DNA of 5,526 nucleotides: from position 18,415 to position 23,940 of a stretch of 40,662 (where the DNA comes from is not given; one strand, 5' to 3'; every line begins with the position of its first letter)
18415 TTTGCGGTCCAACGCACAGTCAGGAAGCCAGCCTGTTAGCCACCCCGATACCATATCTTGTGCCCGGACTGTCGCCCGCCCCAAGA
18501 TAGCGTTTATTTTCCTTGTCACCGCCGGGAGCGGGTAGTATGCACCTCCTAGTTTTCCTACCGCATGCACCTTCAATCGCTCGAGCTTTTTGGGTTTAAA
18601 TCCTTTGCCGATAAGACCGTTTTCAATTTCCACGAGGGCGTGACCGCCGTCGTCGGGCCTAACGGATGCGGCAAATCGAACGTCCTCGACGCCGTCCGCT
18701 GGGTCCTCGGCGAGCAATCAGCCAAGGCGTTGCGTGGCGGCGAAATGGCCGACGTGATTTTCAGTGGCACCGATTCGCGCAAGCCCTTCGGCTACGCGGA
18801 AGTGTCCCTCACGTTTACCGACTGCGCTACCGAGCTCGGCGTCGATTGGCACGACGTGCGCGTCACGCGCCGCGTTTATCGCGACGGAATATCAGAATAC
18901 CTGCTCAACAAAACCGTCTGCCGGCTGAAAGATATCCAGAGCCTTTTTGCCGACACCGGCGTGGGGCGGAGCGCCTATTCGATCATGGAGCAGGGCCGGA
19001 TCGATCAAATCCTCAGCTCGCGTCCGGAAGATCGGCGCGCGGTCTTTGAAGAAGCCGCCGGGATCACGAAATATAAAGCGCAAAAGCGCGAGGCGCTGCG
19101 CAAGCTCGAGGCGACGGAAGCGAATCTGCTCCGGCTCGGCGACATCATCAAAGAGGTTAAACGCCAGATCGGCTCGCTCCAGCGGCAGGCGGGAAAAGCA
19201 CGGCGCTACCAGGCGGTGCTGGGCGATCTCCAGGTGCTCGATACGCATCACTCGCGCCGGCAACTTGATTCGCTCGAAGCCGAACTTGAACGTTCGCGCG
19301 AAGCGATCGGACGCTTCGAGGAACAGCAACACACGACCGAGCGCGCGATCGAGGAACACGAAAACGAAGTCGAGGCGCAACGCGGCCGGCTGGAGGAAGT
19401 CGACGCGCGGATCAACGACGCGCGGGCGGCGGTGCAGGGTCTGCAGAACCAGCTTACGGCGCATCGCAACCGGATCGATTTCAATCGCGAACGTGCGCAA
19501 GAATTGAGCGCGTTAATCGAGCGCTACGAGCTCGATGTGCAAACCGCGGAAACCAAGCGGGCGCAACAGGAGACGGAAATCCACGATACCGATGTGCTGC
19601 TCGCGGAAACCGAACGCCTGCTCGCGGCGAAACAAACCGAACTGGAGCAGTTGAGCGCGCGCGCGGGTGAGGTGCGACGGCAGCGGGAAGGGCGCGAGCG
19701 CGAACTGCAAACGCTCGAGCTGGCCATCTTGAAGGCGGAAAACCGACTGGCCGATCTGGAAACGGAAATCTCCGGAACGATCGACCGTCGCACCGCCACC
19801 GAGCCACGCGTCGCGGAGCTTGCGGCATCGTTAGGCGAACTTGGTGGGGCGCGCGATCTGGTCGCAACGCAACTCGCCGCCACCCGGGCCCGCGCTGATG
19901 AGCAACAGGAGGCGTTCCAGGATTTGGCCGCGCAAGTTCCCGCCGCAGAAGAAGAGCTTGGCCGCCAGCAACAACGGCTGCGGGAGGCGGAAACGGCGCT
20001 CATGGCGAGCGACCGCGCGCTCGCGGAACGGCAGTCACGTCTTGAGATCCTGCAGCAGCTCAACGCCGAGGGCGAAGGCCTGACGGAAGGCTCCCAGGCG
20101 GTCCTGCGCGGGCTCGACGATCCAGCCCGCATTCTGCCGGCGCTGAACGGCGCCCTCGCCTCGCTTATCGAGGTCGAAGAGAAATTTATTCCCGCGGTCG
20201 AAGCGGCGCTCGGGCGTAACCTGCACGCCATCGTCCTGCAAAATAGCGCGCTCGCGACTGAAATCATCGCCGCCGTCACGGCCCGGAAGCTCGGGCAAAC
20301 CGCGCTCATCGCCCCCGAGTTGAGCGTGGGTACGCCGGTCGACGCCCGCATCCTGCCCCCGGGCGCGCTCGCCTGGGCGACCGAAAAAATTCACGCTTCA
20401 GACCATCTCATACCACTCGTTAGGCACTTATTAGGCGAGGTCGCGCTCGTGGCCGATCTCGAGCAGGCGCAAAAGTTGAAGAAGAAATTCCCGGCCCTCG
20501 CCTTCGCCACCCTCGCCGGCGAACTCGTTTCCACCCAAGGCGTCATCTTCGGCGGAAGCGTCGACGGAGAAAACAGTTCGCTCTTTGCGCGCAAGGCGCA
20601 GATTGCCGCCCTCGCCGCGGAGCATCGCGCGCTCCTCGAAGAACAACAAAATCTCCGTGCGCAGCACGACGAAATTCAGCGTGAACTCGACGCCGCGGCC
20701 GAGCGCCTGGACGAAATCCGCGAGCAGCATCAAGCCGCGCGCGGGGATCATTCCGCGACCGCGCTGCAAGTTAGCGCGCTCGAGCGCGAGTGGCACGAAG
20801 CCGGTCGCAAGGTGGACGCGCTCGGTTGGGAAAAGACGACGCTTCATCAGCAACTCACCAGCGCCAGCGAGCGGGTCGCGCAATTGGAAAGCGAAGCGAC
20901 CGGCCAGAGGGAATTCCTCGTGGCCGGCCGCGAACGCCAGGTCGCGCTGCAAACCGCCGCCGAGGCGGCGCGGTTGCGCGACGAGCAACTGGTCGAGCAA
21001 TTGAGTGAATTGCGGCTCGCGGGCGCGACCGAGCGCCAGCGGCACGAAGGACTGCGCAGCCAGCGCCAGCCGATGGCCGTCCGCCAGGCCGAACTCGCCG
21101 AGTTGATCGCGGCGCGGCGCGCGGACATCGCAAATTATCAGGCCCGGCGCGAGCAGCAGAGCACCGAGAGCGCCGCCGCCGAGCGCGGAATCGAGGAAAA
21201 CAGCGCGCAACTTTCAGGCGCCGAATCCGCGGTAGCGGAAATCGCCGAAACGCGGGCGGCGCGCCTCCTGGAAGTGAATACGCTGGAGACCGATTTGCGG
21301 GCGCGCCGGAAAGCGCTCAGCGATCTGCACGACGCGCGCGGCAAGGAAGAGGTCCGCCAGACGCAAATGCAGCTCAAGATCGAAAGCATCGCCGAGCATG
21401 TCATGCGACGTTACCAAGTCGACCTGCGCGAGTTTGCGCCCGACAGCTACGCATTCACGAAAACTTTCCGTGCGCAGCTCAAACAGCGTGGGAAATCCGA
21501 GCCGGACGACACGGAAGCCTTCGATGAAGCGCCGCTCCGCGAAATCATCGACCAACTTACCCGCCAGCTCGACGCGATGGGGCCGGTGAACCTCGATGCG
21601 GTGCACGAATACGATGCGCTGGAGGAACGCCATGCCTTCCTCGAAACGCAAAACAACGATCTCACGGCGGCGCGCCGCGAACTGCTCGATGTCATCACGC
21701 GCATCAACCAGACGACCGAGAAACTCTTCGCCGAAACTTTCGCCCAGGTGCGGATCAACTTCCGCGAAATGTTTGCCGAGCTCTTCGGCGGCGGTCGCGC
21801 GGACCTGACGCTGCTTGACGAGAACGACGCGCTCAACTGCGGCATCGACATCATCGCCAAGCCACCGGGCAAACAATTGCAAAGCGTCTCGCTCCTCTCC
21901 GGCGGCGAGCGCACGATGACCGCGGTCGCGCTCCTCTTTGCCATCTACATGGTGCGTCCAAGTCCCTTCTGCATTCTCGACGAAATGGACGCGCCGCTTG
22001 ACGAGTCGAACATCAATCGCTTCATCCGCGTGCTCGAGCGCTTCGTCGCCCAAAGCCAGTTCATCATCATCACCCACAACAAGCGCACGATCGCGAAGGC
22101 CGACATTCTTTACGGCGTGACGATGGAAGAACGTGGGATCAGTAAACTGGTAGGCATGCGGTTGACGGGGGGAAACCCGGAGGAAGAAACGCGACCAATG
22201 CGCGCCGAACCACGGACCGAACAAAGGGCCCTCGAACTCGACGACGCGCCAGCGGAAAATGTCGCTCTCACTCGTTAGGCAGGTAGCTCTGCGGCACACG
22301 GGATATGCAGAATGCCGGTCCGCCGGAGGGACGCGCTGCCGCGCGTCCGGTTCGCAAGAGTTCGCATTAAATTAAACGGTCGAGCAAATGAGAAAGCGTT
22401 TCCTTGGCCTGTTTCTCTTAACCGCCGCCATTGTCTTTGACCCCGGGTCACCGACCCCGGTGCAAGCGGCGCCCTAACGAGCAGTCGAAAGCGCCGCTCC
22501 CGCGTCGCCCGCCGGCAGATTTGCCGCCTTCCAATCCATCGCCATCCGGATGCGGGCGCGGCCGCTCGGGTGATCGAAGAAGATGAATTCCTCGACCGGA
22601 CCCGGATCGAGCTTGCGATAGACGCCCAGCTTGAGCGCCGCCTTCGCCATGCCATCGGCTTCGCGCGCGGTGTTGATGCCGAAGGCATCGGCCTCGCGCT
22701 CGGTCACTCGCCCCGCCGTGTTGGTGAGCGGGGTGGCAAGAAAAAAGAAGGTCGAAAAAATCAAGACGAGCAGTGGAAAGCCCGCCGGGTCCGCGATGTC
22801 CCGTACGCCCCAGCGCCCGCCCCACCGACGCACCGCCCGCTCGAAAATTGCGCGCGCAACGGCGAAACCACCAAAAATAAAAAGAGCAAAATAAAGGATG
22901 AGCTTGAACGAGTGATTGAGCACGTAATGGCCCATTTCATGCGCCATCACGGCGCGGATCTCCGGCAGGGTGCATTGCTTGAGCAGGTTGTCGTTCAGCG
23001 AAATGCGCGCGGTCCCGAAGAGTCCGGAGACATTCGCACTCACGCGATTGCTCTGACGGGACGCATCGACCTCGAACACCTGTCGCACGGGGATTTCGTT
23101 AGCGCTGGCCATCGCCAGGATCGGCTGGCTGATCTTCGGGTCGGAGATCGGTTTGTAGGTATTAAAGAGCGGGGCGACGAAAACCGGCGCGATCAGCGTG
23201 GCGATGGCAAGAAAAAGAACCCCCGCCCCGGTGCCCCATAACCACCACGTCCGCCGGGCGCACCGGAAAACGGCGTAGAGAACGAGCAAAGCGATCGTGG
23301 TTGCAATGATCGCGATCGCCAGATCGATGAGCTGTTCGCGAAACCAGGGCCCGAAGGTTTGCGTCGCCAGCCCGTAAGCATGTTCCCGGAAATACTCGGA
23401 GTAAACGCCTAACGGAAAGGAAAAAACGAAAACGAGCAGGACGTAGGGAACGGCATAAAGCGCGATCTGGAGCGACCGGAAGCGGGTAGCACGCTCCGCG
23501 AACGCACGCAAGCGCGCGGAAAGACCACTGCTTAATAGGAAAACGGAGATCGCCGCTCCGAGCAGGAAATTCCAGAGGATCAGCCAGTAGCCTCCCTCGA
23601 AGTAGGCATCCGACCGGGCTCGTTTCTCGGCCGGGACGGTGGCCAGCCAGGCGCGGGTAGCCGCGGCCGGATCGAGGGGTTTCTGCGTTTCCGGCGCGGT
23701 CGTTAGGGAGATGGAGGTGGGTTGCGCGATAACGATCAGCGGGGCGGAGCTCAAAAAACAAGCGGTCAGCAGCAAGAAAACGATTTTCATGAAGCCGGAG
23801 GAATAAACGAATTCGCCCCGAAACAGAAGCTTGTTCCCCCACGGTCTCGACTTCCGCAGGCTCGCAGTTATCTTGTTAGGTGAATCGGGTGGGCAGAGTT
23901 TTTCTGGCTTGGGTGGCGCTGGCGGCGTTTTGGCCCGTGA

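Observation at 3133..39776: Massively over-represented dispersed 9-mer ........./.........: a candidate DNA uptake sequence or other genome-wide DNA signal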

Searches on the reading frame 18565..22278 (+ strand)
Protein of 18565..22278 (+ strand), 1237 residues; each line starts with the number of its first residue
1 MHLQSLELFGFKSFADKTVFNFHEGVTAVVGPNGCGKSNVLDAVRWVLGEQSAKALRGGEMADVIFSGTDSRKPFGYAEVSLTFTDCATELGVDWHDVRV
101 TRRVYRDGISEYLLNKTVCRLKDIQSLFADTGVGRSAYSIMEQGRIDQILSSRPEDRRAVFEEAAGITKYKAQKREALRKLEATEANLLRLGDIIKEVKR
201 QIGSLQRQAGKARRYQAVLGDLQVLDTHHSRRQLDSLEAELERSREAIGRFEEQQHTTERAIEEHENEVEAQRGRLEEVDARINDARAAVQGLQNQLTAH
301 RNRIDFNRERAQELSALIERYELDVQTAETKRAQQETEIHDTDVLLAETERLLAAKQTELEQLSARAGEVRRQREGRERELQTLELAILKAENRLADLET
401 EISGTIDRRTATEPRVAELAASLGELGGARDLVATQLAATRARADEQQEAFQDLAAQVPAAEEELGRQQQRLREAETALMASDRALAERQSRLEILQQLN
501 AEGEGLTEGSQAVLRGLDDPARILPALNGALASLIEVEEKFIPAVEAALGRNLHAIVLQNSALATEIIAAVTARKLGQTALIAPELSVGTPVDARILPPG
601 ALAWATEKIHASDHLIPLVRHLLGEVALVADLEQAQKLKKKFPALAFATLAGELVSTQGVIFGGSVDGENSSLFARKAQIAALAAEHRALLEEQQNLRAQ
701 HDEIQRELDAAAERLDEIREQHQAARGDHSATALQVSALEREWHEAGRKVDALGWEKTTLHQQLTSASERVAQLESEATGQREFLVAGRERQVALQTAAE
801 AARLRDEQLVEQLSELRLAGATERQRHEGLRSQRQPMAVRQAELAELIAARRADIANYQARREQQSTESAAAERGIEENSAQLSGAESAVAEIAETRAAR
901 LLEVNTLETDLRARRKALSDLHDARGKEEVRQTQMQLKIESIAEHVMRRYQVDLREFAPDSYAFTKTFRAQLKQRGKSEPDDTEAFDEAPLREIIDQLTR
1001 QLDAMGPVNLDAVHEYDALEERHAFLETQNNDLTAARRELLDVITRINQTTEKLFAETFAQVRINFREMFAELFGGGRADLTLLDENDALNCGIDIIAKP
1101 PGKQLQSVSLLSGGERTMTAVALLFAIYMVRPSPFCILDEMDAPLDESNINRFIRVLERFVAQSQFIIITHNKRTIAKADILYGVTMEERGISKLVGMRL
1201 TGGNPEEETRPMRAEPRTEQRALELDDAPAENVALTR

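Call 9: search_protein_families(library=pfam, proteins=[window:18565-22278:+], max_evalue=0.001)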
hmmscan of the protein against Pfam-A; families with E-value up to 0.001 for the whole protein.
window:18565-22278:+ (1237 aa): 7 families
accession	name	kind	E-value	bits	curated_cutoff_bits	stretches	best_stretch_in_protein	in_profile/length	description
PF02463.25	SMC_N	-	3.2e-68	229.9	40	1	3-1193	2-219/220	RecF/RecN/SMC N terminal domain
PF06470.18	SMC_hinge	-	3.7e-18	66.4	22.5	1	527-638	4-115/116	SMC proteins Flexible Hinge Domain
PF13304.12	AAA_21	-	1.1e-11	45.9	27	1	26-72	1-52/304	AAA domain, putative AbiEii toxin, Type IV TA system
PF13476.12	AAA_23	-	3e-10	41.5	27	1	5-206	1-197/201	AAA domain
PF13175.12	AAA_15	-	1.5e-07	31.8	32.1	1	1-55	1-54/374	AAA ATPase domain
PF13555.12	AAA_29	-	1.4e-06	28.4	27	1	3-49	1-47/61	P-loop containing region of AAA domain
PF16689.10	APC_N_CC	-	0.00089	19.9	27.4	1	748-786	8-46/52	Coiled-coil N-terminus of APC, dimerisation domain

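Call 17: find_related_loci(query=window:18565-22278:+, collection=genome_contigs, flank=10000)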
Query window:18565-22278:+ (1237 aa) in genome_contigs; peptide patterns used: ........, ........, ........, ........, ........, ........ (x = any residue, [..] = any of these).
428 stretches matched a pattern; 268 encode a relative of the query (tblastn E <= 1e-3); the best 80 are kept; 80 distinct loci.
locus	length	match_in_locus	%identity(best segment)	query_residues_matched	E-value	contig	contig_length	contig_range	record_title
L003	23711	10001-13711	93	1-1237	0e+0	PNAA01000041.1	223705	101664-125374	MAG: Spartobacteria bacterium isolate palsa_1392 73.20110800_P1D.12_contig_46, whole genome shotgun sequence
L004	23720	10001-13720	80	1-1237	0e+0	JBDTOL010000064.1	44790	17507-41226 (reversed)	MAG: Spartobacteria bacterium isolate cluster3_bin.173 NODE_2070_length_44790_cov_9.272985, whole genome shotgun sequenc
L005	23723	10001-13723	80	1-1237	0e+0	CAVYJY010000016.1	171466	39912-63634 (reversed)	MAG: uncultured Verrucomicrobiae bacterium isolate MFD01275.bin.2.68 genome assembly, contig: contig_8478, whole genome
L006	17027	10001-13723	80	1-1237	0e+0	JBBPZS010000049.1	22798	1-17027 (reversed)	MAG: Chthoniobacterales bacterium isolate bin.69 bin.69_S4Ck141_369889_length_22798_cov_17.0000, whole genome shotgun se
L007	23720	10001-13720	79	1-1237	0e+0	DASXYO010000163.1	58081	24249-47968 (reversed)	MAG TPA_asm: Chthoniobacterales bacterium isolate SMAG_U4827 k141_3538629, whole genome shotgun sequence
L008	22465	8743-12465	79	1-1237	0e+0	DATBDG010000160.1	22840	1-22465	MAG TPA_asm: Chthoniobacterales bacterium isolate SMAG_U5805 k141_4793103, whole genome shotgun sequence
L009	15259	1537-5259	79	1-1237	0e+0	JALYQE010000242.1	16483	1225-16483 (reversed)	MAG: Verrucomicrobiota bacterium isolate MDV bin55 SD1454-56_k127_382019, whole genome shotgun sequence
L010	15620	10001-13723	79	1-1237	0e+0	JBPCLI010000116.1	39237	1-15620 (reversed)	MAG: Chthoniobacterales bacterium isolate TH_ant_mag_74 S1Ck127_8848508_flag_1_multi_9.0000_len_39237, whole genome shot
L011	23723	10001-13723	80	1-1237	0e+0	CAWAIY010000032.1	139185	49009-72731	MAG: uncultured Verrucomicrobiae bacterium isolate MFD02416.bin.2.223 genome assembly, contig: contig_67370, whole genom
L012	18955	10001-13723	79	1-1237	0e+0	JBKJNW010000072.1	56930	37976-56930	MAG: Chthoniobacterales bacterium isolate ant_bin.387 k117_1810423, whole genome shotgun sequence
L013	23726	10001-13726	79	1-1237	0e+0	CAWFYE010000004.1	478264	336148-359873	MAG: uncultured Verrucomicrobiae bacterium isolate MFD05442.bin.1.417 genome assembly, contig: contig_29036, whole genom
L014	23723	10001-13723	79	1-1237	0e+0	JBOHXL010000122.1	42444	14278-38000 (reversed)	MAG: Chthoniobacterales bacterium isolate TC-S_metabat2.bin.113_sub k127_2827522, whole genome shotgun sequence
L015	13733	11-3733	77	1-1237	0e+0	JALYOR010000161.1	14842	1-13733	MAG: Verrucomicrobiota bacterium isolate MDV bin16 SD1454-56_k127_2051369, whole genome shotgun sequence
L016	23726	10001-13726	76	1-1237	0e+0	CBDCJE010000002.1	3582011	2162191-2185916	MAG: Chthoniobacterales bacterium isolate 9805301c-c40b-4f69-90a3-d1c624bcd02d genome assembly, contig: contig_2, whole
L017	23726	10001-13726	76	1-1237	0e+0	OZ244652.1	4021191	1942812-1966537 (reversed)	MAG: Chthoniobacterales bacterium isolate 45b0bbfc-00d2-44e2-b3bf-eb9322b30273 genome assembly, chromosome: 1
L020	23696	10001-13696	74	1-1236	0e+0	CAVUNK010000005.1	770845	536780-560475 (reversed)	MAG: uncultured Verrucomicrobiae bacterium isolate MFD02581.bin.1.168 genome assembly, contig: contig_18461, whole genom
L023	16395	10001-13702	74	1-1237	0e+0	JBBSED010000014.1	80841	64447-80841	MAG: Chthoniobacterales bacterium isolate LS1_sbin.35 LS1_sbin.35_K_864365_L_80841_cov_29.1738, whole genome shotgun seq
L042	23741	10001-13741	61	1-1237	0e+0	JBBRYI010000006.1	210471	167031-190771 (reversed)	MAG: Chthoniobacterales bacterium isolate La5_metabat2.048 La5_metabat2.048_K_1885599_L_210471_cov_34.5503, whole genome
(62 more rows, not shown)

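Call 67: search_protein_families(library=pfam, proteins=[L020:15071-16933:-, L017:1990-4257:-, L023:5920-8424:+, L042:2002-4305:+], max_evalue=0.0001)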
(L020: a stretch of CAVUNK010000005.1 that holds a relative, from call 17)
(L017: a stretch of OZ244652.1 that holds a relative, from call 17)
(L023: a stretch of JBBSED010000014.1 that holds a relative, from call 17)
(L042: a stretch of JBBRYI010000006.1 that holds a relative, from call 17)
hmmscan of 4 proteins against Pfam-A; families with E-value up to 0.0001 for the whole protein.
L020:15071-16933:- (621 aa): 2 families
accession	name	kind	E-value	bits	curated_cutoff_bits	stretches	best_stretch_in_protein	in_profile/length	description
PF16491.10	Peptidase_M48_N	-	7.8e-26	91.4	27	1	233-394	17-179/179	CAAX prenyl protease N-terminal, five membrane helices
PF01435.24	Peptidase_M48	-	6.5e-25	88.5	20.3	1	398-601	2-183/186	Peptidase family M48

L017:1990-4257:- (756 aa): 4 families
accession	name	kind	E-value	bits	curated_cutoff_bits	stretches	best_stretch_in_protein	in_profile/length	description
PF02922.24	CBM_48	-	3.6e-33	114.2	22.4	2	130-211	1-82/83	Carbohydrate-binding module 48 (Isoamylase N-terminal domain)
PF22019.2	GlgB_N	-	4.4e-28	97.7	27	1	12-105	2-94/94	alpha-1,4-glucan branching enzyme GlgB, N-terminal domain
PF02806.24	Alpha-amylase_C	-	3.5e-25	88.6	21.2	1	636-733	1-94/95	Alpha amylase, C-terminal all-beta domain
PF00128.31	Alpha-amylase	-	2.8e-17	63.5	22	1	283-354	25-95/446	Alpha amylase, catalytic domain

L023:5920-8424:+ (835 aa): 1 family
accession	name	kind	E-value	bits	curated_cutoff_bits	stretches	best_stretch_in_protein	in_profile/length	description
PF01019.26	G_glu_transpept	-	1.2e-149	499.9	27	1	315-830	2-512/512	Gamma-glutamyltranspeptidase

L042:2002-4305:+ (768 aa): 8 families
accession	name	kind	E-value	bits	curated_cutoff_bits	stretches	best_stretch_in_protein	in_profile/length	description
PF02518.31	HATPase_c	-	8.6e-24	84.6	26.4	1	497-617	2-110/111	Histidine kinase-, DNA gyrase B-, and HSP90-like ATPase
PF00072.30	Response_reg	-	1.2e-21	77.3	30.2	1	640-752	1-111/111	Response regulator receiver domain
PF13426.13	PAS_9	-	6.3e-19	68.6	27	2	276-366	6-96/103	PAS domain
PF00989.32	PAS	-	1.5e-17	64.1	22.6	2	139-236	4-101/113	PAS fold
PF13188.13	PAS_8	-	5.6e-12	45.6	21.8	1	139-186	4-48/65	PAS domain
PF08448.16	PAS_4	-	1e-07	32.6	23.1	0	142-188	1-47/110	PAS fold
PF00512.31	HisKA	-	1.4e-07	31.9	26.9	1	391-453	3-64/66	His Kinase A (phospho-acceptor) domain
PF08447.18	PAS_3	-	6.2e-07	30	25.6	0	283-367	1-88/89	PAS fold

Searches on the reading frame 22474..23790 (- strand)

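Call 9: search_protein_families(library=pfam, proteins=[window:22474-23790:-], max_evalue=0.001)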
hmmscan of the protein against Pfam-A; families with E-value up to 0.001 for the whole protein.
window:22474-23790:- (438 aa): 3 families
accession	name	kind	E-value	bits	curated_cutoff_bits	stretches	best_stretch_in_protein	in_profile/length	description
PF01435.24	Peptidase_M48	-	4.4e-27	95.5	20.3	1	216-418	3-183/186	Peptidase family M48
PF16491.10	Peptidase_M48_N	-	5.1e-19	69.3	27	1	51-211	18-179/179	CAAX prenyl protease N-terminal, five membrane helices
PF10263.15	SprT-like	-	0.00053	20.2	25.6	1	258-292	41-75/108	SprT-like family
